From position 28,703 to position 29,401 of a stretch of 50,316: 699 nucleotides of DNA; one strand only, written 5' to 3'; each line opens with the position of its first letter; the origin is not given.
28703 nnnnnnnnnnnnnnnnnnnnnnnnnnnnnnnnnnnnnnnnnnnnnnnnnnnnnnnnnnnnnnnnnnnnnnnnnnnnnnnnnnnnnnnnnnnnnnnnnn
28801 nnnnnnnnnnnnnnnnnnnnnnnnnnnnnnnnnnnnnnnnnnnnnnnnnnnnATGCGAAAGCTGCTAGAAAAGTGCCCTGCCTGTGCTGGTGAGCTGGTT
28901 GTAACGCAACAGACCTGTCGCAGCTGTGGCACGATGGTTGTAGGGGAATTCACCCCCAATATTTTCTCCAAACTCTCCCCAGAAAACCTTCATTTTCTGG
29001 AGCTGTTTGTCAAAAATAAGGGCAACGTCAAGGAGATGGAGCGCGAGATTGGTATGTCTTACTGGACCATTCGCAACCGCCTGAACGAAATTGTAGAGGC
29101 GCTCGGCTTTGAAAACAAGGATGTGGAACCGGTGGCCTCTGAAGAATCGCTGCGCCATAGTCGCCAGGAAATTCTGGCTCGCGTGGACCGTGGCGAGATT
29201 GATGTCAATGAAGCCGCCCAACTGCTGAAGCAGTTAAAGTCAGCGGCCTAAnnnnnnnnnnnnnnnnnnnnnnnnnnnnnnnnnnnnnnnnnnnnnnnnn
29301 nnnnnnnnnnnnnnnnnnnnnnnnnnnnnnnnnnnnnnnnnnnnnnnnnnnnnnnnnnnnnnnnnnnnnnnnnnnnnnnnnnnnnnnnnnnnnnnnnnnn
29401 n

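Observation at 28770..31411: Uncharacterised three-gene cassette: DUF2089 zinc-ribbon/HTH protein plus two 29-residue-repeat proteins sharing a SHOCT-like helix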

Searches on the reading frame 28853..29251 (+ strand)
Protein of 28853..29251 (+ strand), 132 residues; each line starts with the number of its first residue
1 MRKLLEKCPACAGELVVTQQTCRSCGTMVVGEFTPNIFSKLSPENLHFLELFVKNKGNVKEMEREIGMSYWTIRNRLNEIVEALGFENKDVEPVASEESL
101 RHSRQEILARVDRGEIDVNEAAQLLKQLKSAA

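Call 3: search_protein_families(library=pfam, proteins=[window:28853-29251:+], max_evalue=1)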
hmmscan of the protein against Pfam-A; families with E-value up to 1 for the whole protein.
window:28853-29251:+ (132 aa): 15 families
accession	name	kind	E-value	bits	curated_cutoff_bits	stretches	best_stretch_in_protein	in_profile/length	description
PF09862.15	DUF2089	-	6.2e-21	74.3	33.4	1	41-87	1-47/47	Domain of unknown function (DUF2089)-HTH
PF22747.2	Zn_ribbon_DUF2089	-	1.1e-08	35.4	27.6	1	8-38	1-31/32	DUF2089 zinc ribbon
PF13556.12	HTH_30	-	7.7e-05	22.9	27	1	46-92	2-48/59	PucR C-terminal helix-turn-helix domain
PF22746.1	SHOCT-like_DUF2089-C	-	0.00053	19.9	27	1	104-130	3-29/32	SHOCT-like domain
PF18912.6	DZR_2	-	0.0061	16.8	27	1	8-29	24-46/56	Double zinc ribbon domain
PF07299.16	EF-G-binding_N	-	0.0094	16.8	27.1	1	98-130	46-77/83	Elongation factor G-binding protein, N-terminal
PF12773.13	DZR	-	0.029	15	27.3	1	6-26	25-45/45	Double zinc ribbon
PF21349.2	RUBY_RBDX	-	0.042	13.7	26.5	0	5-11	16-22/30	Rubrerythrin, rubredoxin-like domain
PF06892.16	Phage_CP76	-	0.044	14.1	26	1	52-78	10-37/146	Phage regulatory protein CII (CP76)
PF13248.11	Zn_ribbon_3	-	0.058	13.3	27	1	7-27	4-24/26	zinc-ribbon domain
PF01363.27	FYVE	-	0.066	13.8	27.8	1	6-38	9-43/67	FYVE zinc finger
PF15155.11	MRFAP1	-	0.08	13.9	27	1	55-109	27-79/119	MORF4 family-associated protein1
PF18551.6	TackOD1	-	0.2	11.6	32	1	6-30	75-99/188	Thaumarchaeal output domain 1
PF01396.24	Zn_ribbon_Top1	-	0.48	10.7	32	1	6-17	2-13/39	Topoisomerase DNA binding C4 zinc finger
PF23548.1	Zn_ribbon_FGT1_2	-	0.92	9.6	27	1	7-19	22-34/35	FORGETTER1 second zinc ribbon domain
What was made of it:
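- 28853..29251 (+): g1, a DUF2089 protein. Zinc ribbon aa 8-38 (nt 28874-28966), GerE/sigma-region-4-like HTH aa 41-87 (nt 28973-29113), SHOCT-like two-helix hairpin aa 104-130 (nt 29162-29242). Pfam (call 3).
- On DUF2089 (Pfam PF09862 with PF22747 and PF22746): 74.3 bits against a cut-off of 33.4, aa 41-87 (call 3). 19.9 bits, below the cut-off of 27 (call 3).
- On M56 / BlaR1 signal-transducing peptidase: The upstream gene is DUF2089 (call 3).
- Checked: Pfam results for g1 (call 3): DUF2089 HTH 74.3 bits (cut-off 33.4) and Zn_ribbon_DUF2089 35.4 bits (cut-off 27.6).
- This does not explain why both partners and the regulator carry the same rare SHOCT-like hairpin (call 3).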

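Call 4: search_protein_families(library=ncbifam, proteins=[window:28853-29251:+], max_evalue=1)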
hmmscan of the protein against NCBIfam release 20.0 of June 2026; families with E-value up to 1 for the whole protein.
window:28853-29251:+ (132 aa): 5 families
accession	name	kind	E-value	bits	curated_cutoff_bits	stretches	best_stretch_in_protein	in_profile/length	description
NF041779.1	hetero_SS_HdrC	equivalog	0.0022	17.5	350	1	57-96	134-173/198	ferredoxin:CoB-CoM heterodisulfide reductase subunit HdrC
NF058604.1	RtpA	equivalog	0.029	14.5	65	1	3-26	7-30/50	anti-TRAP protein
NF047723.1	TransFacS4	equivalog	0.047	14.2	120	0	79-108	18-47/90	transcription factor S4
TIGR02349.1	DnaJ_bact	equivalog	0.083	12.3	377.2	1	6-73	187-254/354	molecular chaperone DnaJ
NF049953.1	ribbon_DG_selen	exception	0.094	12.6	130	1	7-27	149-169/172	zinc ribbon-containing (seleno)protein DG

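Call 23: find_related_loci(query=window:28853-29248:+, collection=genome_contigs, flank=6000)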
Query window:28853-29248:+ (132 aa) in genome_contigs; peptide patterns used: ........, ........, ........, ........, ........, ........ (x = any residue, [..] = any of these).
188 stretches matched a pattern; 30 encode a relative of the query (tblastn E <= 1e-3); 29 distinct loci.
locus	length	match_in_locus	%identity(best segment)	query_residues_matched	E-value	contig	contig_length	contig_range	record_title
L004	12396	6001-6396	96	1-132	9e-84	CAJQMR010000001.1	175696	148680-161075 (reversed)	MAG: uncultured Anaerolineae bacterium isolate 10_20180412_Bin_Bin_103_1 genome assembly, contig: c_000005851410, whole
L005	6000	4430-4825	95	1-132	1e-83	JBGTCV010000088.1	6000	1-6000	MAG: Candidatus Promineifilaceae bacterium isolate JTS-RE128 k141_5997326, whole genome shotgun sequence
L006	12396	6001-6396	93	1-132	2e-82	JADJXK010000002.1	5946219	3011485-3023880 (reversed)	MAG: Candidatus Leptofilum proximum isolate Kalu_MAXAC.106v2 tig00100734-10-59431720, whole genome shotgun sequence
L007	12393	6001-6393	94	1-131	6e-82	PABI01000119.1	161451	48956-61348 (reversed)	MAG: Anaerolineaceae bacterium isolate NAT123 MHASMcontig_941326, whole genome shotgun sequence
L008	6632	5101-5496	92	1-132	4e-81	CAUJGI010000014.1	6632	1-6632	MAG: Chloroflexota bacterium isolate KLAP72 genome assembly, contig: KLAP72_541100, whole genome shotgun sequence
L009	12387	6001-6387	93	1-129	8e-81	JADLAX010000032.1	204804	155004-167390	MAG: Anaerolineae bacterium isolate SJ142 c_000000466407, whole genome shotgun sequence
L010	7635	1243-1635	91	1-131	2e-80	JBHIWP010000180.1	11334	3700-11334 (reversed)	MAG: Candidatus Promineifilaceae bacterium isolate MAG27 WDNA05_bin.10.orig_180, whole genome shotgun sequence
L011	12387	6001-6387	91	1-129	8e-79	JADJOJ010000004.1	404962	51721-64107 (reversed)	MAG: Candidatus Leptofilum gracile isolate Fred_BAT3C.445 tig00004866-10-4058110, whole genome shotgun sequence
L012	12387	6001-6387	95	1-129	4e-82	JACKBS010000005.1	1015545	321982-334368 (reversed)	MAG: Ardenticatenaceae bacterium isolate HK-STAS-CHLO-27 HK-STAS-CHLO-27_5, whole genome shotgun sequence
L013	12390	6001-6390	92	1-130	3e-79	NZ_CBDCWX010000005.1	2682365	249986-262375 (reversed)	MAG: Candidatus Leptofilum sp. isolate 7b64b919-6ea5-499b-8485-25358eaaa058 contig_5, whole genome shotgun sequence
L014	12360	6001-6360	93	1-120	1e-73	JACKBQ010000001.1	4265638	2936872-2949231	MAG: Ardenticatenaceae bacterium isolate HK-STAS-CHLO-25 HK-STAS-CHLO-25_1, whole genome shotgun sequence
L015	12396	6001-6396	81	1-132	1e-70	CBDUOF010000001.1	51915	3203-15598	MAG TPA_asm: uncultured Anaerolineae bacterium isolate SRR22808126_concoct_49 genome assembly, contig: ERZ25043457.307,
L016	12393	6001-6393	70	1-131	9e-63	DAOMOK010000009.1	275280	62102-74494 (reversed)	MAG TPA_asm: Chloroflexota bacterium isolate AMR_MDS_5888 NODE_22_length_275280_cov_26.340438, whole genome shotgun sequ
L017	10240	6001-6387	69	1-129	1e-61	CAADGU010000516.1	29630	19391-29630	uncultured Chloroflexi bacterium isolate CFX4.fa.gz genome assembly, contig: k127_220829, whole genome shotgun sequence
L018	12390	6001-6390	68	1-130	3e-60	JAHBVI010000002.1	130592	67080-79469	MAG: Anaerolineae bacterium isolate ACE_CHL11 CHL11_2, whole genome shotgun sequence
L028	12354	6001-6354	42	7-127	4e-30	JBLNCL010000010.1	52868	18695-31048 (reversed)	MAG: Betaproteobacteria bacterium isolate MAG126 PRJNA950955_bin33_renamed_9, whole genome shotgun sequence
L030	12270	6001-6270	39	29-127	2e-15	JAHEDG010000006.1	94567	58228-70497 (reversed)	MAG: Candidatus Zixiibacteriota bacterium isolate Ww191 NODE_273_length_94567_cov_4.584916, whole genome shotgun sequenc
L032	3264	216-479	38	31-127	8e-15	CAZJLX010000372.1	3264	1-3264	MAG TPA_asm: uncultured Ignavibacteriaceae bacterium isolate binchicken_co129_825 genome assembly, contig: NODE_117180_l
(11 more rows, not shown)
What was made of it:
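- Tried and rejected: Leptofilum (call 23).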

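Call 48: search_solved_structures(query=window:28853-29248:+, max_evalue=10)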
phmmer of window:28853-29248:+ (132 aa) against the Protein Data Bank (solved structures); distinct sequences matched with E-value up to 10: 5.
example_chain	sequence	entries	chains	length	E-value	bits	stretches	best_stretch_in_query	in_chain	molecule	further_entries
7qri_A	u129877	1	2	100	0.38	14.2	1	55-126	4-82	Tryptophan 5-hydroxylase 2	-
4ldz_A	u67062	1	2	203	0.38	14.2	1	35-92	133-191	Transcriptional regulatory protein DesR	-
1fse_A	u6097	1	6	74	0.72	13.3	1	45-90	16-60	GERE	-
9sw6_H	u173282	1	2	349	1.6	12.2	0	12-44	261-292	Tungsten formylmethanofuran dehydrogenase, subunit F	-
5t5i_F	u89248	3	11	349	2.9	11.3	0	12-39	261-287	Tungsten formylmethanofuran dehydrogenase subunit fwdF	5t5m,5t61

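Call 51: search_protein_families(library=pfam, proteins=[L028:6379-6753:+, L030:6282-6707:+, L032:750-1202:+, L028:5959-6357:+, L030:5911-6279:+], max_evalue=0.1)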
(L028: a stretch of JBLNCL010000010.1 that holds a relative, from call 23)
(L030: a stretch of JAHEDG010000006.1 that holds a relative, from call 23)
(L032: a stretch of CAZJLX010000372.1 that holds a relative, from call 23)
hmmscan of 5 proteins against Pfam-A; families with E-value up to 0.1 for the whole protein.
L028:6379-6753:+ (125 aa): 2 families
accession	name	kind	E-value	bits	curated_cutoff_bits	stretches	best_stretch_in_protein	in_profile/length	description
PF22746.1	SHOCT-like_DUF2089-C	-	3e-12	46.1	27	1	3-32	1-30/32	SHOCT-like domain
PF02609.21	Exonuc_VII_S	-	0.0017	18.7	24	0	7-27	10-30/52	Exonuclease VII small subunit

L030:6282-6707:+ (142 aa): 3 families
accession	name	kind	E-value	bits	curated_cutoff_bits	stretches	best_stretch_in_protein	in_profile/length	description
PF22746.1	SHOCT-like_DUF2089-C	-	1.9e-07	30.9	27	1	4-32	2-30/32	SHOCT-like domain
PF02637.23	GatB_Yqey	-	0.018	15.4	27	0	95-139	24-68/148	GatB domain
PF03979.19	Sigma70_r1_1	-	0.028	14.8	22.5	0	109-135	32-58/81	Sigma-70 factor, region 1.1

L032:750-1202:+ (151 aa): 3 families
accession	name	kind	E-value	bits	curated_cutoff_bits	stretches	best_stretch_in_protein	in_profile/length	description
PF22746.1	SHOCT-like_DUF2089-C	-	8.9e-11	41.4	27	1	8-37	1-30/32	SHOCT-like domain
PF10925.13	DUF2680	-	0.073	13.6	25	0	10-41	20-52/57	Protein of unknown function (DUF2680)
PF03979.19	Sigma70_r1_1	-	0.077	13.4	22.5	0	104-144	25-58/81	Sigma-70 factor, region 1.1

L028:5959-6357:+ (133 aa): 16 families
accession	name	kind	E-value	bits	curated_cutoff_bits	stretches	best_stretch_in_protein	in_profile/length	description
PF09862.15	DUF2089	-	1.9e-23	82.3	33.4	1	49-94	1-46/47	Domain of unknown function (DUF2089)-HTH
PF22747.2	Zn_ribbon_DUF2089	-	7.7e-12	45.5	27.6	1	16-47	1-32/32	DUF2089 zinc ribbon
PF13556.12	HTH_30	-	0.00011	22.4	27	1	55-97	3-45/59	PucR C-terminal helix-turn-helix domain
PF08281.18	Sigma70_r4_2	-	0.002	18.2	25.7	1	48-86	10-48/54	Sigma-70, region 4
PF13518.12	HTH_28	-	0.0036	17.8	25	1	61-86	9-34/52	Helix-turn-helix domain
PF18912.6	DZR_2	-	0.0071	16.6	27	0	29-48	9-28/56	Double zinc ribbon domain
PF21349.2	RUBY_RBDX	-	0.01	15.7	26.5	0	11-22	14-25/30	Rubrerythrin, rubredoxin-like domain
PF17032.10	Zn_ribbon_15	-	0.037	15.3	28.9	1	14-47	38-72/73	zinc-ribbon family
PF22795.1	DUF4796_N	-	0.045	14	27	0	12-22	18-28/29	DUF4796 N-terminal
PF13240.11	Zn_Ribbon_1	-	0.048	13.9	25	1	16-35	2-21/23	zinc-ribbon domain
PF12773.13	DZR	-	0.051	14.2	27.3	1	12-34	23-45/45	Double zinc ribbon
PF02954.25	HTH_8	-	0.052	13.7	22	0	57-87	11-41/42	Bacterial regulatory protein, Fis family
PF01022.26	HTH_5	-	0.056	13.8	22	0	67-91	18-42/47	Bacterial regulatory protein, arsR family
PF21344.3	Zn_ribbon_LysW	-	0.056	13.5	27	0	14-35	1-29/46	Alpha-aminoadipate carrier protein LysW-like, globular domain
PF00126.33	HTH_1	-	0.061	13.7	26.6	0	61-94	10-43/60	Bacterial regulatory helix-turn-helix protein, lysR family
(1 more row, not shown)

L030:5911-6279:+ (123 aa): 5 families
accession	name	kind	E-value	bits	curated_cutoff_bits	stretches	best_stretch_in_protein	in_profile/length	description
PF09862.15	DUF2089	-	1.4e-19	69.9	33.4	1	43-88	1-46/47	Domain of unknown function (DUF2089)-HTH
PF13556.12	HTH_30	-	0.0036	17.5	27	1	53-87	7-41/59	PucR C-terminal helix-turn-helix domain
PF07453.19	NUMOD1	-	0.011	16.4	22.8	1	60-77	18-35/37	NUMOD1 domain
PF22746.1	SHOCT-like_DUF2089-C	-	0.013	15.6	27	1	101-122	7-28/32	SHOCT-like domain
PF20158.4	Cas5fv_helical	-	0.082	13.5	25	0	23-80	40-96/158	Cas5fv helical domain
